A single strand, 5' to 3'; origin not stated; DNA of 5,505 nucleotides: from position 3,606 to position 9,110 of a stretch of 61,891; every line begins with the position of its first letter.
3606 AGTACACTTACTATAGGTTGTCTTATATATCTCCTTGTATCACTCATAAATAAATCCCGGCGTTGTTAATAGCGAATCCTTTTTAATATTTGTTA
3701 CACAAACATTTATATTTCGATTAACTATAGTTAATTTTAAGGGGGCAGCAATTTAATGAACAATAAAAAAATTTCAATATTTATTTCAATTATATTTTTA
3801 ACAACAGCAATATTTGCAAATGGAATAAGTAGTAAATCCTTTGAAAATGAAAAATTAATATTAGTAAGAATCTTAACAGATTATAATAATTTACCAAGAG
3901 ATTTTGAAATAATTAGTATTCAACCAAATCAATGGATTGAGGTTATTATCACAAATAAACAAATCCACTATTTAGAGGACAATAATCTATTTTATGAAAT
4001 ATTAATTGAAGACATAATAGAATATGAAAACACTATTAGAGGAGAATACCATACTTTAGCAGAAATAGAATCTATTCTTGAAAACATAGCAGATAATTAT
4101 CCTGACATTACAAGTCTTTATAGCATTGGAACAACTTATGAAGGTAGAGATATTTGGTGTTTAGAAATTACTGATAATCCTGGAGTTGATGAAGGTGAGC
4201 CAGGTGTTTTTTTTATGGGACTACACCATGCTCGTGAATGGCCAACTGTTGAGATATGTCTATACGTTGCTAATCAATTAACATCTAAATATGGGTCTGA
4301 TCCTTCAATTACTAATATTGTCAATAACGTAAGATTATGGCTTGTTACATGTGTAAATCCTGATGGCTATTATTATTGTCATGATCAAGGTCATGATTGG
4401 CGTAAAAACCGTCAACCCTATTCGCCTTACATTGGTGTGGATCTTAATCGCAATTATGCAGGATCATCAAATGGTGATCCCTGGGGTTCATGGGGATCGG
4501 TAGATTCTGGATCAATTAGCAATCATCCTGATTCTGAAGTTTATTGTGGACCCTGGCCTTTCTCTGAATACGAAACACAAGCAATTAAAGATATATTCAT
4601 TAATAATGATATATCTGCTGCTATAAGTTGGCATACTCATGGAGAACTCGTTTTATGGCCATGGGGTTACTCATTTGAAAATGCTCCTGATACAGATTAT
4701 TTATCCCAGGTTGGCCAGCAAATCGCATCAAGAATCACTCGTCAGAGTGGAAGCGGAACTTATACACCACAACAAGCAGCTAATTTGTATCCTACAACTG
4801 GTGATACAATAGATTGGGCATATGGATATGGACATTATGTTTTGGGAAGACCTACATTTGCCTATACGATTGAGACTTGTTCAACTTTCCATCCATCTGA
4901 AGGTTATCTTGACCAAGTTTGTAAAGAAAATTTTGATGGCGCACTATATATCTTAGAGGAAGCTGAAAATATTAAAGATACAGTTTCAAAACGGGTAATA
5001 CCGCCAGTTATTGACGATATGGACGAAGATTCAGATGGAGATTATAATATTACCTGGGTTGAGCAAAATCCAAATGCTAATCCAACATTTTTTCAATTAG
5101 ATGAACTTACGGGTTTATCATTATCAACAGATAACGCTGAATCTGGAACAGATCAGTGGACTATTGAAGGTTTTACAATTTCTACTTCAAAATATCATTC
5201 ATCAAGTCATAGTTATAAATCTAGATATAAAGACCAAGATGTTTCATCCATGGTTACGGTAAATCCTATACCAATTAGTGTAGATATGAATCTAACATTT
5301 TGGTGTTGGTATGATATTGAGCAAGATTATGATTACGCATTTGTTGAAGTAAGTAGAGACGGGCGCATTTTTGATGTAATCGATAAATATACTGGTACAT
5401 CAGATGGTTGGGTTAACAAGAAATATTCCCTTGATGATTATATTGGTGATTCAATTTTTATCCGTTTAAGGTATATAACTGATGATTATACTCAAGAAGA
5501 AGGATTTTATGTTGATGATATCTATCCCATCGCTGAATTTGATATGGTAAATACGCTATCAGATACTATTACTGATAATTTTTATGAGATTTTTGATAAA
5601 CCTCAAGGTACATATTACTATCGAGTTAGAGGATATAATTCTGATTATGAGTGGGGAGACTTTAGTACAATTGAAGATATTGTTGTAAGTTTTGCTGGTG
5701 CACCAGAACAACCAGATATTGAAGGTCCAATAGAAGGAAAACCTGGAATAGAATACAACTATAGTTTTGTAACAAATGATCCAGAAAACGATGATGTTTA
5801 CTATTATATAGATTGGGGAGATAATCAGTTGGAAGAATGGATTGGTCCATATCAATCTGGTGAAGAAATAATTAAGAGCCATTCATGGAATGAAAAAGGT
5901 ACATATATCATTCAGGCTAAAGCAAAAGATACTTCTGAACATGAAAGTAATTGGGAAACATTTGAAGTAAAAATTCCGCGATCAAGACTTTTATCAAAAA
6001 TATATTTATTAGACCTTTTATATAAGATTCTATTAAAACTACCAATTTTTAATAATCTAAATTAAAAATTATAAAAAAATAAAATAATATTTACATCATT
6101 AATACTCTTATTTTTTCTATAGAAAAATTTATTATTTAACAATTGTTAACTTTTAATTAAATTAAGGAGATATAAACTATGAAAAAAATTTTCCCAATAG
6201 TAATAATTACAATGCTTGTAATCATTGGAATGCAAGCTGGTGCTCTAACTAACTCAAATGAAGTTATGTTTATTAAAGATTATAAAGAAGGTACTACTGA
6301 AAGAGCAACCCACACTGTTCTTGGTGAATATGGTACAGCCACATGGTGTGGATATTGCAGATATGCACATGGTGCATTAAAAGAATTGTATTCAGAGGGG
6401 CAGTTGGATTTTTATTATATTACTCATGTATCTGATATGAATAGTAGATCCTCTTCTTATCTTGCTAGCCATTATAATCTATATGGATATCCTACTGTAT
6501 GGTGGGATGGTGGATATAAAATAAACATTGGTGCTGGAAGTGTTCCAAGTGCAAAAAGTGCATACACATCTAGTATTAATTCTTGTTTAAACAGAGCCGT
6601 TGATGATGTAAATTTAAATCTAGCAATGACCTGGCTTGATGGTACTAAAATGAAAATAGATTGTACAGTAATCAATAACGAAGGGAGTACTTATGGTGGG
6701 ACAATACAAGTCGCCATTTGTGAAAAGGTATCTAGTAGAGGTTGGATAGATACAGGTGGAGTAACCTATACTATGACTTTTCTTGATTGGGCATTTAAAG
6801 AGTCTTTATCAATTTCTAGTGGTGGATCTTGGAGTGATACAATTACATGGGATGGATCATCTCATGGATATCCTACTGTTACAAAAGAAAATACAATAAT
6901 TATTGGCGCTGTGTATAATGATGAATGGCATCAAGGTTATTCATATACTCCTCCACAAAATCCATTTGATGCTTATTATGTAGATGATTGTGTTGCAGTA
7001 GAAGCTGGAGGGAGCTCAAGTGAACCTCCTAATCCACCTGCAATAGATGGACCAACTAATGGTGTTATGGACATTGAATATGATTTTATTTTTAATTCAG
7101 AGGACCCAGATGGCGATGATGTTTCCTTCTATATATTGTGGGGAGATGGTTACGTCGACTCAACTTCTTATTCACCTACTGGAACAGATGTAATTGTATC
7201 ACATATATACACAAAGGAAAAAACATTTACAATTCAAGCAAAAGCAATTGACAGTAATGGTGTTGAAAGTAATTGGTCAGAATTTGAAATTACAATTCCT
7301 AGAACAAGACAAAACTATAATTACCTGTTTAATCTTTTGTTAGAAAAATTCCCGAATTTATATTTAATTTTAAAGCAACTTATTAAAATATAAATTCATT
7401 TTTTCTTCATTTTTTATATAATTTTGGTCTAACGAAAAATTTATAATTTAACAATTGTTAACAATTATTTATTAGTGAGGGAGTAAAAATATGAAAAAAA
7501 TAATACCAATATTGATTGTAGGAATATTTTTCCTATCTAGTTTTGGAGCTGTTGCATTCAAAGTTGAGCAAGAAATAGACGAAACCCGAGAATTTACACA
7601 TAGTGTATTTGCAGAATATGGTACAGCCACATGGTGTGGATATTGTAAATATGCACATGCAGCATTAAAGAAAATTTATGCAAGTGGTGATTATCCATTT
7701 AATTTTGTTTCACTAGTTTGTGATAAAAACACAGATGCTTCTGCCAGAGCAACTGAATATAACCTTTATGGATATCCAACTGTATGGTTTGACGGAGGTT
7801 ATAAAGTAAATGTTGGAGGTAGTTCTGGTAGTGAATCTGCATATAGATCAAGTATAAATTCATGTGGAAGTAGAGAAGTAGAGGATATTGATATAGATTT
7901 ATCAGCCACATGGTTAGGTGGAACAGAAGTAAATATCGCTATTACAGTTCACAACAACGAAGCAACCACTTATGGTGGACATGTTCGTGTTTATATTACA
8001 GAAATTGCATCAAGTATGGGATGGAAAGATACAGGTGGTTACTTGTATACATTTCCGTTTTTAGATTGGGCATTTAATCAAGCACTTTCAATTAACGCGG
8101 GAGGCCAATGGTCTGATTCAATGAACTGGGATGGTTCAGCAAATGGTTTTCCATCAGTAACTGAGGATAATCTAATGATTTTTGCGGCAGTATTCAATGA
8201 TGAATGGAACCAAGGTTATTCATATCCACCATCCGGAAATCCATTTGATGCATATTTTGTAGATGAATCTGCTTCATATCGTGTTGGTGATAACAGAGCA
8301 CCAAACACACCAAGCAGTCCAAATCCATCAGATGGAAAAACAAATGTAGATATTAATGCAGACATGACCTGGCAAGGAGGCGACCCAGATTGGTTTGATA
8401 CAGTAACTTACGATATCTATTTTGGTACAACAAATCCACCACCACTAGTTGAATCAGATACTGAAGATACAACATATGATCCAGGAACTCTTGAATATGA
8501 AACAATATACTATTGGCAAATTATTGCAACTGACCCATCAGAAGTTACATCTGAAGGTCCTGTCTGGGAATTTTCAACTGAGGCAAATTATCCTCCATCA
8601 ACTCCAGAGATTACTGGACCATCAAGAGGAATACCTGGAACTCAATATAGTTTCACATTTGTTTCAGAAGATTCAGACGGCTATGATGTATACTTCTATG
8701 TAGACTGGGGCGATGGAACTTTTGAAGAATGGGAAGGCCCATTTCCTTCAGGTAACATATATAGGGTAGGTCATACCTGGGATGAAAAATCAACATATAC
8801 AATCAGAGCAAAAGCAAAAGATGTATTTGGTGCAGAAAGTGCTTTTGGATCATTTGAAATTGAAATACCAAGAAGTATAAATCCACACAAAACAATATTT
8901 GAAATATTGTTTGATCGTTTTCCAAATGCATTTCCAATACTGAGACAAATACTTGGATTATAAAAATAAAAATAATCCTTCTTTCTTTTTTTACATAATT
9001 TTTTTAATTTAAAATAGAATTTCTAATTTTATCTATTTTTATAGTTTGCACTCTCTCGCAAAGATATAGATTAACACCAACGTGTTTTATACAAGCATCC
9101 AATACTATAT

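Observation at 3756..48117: Shared C-terminal module (PKD-like + P-R motif + amphipathic ..ERFP.L.. tail) on 13 unrelated secreted proteins: candidate archaeal sorting/secretion signal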

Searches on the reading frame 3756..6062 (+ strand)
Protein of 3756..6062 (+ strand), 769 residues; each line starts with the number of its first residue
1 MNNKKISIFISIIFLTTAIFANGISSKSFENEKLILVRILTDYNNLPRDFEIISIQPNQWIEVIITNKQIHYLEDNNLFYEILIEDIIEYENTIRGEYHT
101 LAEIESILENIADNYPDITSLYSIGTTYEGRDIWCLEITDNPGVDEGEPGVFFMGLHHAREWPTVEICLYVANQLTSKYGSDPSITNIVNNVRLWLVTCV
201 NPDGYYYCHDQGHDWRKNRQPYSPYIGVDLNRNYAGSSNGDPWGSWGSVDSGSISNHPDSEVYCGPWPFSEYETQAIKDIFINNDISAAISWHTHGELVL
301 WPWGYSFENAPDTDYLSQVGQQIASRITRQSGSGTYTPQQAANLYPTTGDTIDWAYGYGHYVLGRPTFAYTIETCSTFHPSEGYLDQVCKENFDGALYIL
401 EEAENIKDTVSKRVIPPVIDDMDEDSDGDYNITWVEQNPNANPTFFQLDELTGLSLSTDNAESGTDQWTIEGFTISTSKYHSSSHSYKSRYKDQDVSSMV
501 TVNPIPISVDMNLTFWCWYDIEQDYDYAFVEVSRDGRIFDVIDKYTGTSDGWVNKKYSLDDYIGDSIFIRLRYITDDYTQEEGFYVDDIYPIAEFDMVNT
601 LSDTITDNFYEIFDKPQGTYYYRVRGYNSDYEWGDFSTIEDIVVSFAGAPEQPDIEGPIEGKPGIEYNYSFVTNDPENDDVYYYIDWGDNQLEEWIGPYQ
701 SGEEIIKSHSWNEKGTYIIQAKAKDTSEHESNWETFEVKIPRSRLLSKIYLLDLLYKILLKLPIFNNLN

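Call 15: search_protein_families(library=pfam, proteins=[window:3756-6062:+], max_evalue=0.001)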
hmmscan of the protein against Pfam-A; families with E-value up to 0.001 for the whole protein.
window:3756-6062:+ (769 aa): 2 families
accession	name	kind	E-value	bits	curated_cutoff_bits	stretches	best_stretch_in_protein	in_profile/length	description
PF00246.29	Peptidase_M14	-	2.8e-71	240.9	21.6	1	104-394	1-285/286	Zinc carboxypeptidase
PF20773.4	InhA-like_MAM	-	3.9e-19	69.3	26.9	2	545-590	116-161/191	Immune inhibitor A-like, MAM domain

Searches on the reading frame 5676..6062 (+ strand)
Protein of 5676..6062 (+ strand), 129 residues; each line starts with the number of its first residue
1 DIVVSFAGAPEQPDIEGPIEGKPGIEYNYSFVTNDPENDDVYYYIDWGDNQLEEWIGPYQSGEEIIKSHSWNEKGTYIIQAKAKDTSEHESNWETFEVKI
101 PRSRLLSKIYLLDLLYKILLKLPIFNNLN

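Call 17: search_solved_structures(query=window:5676-6062:+, max_evalue=0.01, show_alignments=2)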
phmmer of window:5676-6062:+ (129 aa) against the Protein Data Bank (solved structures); distinct sequences matched with E-value up to 0.01: 1.
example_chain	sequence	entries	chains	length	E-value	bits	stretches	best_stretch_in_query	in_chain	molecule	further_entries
4xed_A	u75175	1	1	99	6.8e-35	123.2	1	9-102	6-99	Peptidase M14, carboxypeptidase A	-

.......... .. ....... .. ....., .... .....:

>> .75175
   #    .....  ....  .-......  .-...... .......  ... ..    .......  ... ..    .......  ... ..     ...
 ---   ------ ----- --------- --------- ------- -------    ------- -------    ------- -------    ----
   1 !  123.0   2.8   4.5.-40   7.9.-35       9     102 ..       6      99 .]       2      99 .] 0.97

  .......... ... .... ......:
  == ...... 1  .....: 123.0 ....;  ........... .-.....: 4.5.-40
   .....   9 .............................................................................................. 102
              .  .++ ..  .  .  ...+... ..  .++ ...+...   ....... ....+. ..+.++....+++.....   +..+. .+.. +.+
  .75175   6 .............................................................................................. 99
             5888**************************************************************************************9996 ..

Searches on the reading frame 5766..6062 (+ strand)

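Call 6: search_protein_families(library=pfam, alignment_id=A1, max_evalue=0.1)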
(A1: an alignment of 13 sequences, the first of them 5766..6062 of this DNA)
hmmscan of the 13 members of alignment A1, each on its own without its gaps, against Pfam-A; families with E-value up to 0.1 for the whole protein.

A. member 1, window:5766-6062:+ (99 aa): 3 families
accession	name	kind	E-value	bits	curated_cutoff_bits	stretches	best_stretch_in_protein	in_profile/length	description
PF00801.26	PKD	-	0.011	16.2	23.5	1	5-67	25-79/80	PKD domain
PF18911.6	PKD_4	-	0.012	16.1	27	1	4-70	28-85/85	PKD domain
PF22826.3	PL28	-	0.031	14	27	1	40-62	108-130/257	PL28 ulvan lyases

B. families by the number of members that match (of 13 scanned): 12 families
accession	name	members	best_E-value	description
PF00801.26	PKD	13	2.3e-05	PKD domain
PF18911.6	PKD_4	9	1.1e-06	PKD domain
PF07495.19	Y_Y_Y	2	0.003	Y_Y_Y domain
PF22826.3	PL28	1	0.031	PL28 ulvan lyases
PF19077.6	Big_13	1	0.031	Bacterial Ig-like domain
PF06510.16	DUF1102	1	0.043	Protein of unknown function (DUF1102)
PF22942.1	DUF7025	1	0.058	Domain of unknown function (DUF7025)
PF17751.7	SKICH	1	0.06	SKICH domain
PF17286.7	PRMT5_C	1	0.065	PRMT5 oligomerisation domain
PF22620.2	OYE-like_second_a-b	1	0.068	OYE-like second alpha/beta domain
PF08192.17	Peptidase_S64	1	0.074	Peptidase family S64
PF14054.11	DUF4249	1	0.083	Domain of unknown function (DUF4249)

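Call 7: search_protein_families(library=ncbifam, alignment_id=A1, max_evalue=1)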
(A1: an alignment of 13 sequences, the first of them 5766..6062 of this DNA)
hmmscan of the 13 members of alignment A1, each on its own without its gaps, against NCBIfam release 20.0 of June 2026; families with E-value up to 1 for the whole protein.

A. member 1, window:5766-6062:+ (99 aa): 1 family
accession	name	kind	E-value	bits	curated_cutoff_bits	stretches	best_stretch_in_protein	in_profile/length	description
NF058578.1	CPR_pilus_PamR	equivalog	0.0014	17.6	300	1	15-58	185-227/297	pilus system RbmA-like protein PamR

B. families by the number of members that match (of 13 scanned): 4 families
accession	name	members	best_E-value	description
NF058578.1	CPR_pilus_PamR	11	1e-05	pilus system RbmA-like protein PamR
NF040943.1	cytoc3_ExtM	1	0.065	selenite/tellurite reduction operon c-type cytochrome ExtM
TIGR01560.2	put_DNA_pack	1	0.095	head-tail connector protein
NF033932.1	LapB_rpt_80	1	0.1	LapB repeat-containing protein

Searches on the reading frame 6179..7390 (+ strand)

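Call 15: search_protein_families(library=pfam, proteins=[window:6179-7390:+], max_evalue=0.001)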
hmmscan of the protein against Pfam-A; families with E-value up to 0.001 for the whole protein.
window:6179-7390:+ (404 aa): 2 families
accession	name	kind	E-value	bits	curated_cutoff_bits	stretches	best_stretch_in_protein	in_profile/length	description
PF00801.26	PKD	-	0.0003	21.1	23.5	1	305-368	19-77/80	PKD domain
PF00085.26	Thioredoxin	-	0.00043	20.7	23.5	1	53-107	26-76/103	Thioredoxin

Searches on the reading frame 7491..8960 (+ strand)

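Call 15: search_protein_families(library=pfam, proteins=[window:7491-8960:+], max_evalue=0.001)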
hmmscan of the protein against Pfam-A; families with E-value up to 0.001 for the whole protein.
window:7491-8960:+ (490 aa): 4 families
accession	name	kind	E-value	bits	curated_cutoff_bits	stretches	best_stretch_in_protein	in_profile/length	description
PF00801.26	PKD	-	8.8e-06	26.1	23.5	1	382-450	13-73/80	PKD domain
PF00085.26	Thioredoxin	-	6.1e-05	23.4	23.5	1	45-100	26-78/103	Thioredoxin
PF13098.12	Thioredoxin_2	-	0.00033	21.4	27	1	45-104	13-85/104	Thioredoxin-like domain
PF18911.6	PKD_4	-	0.00084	19.8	27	0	369-457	4-83/85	PKD domain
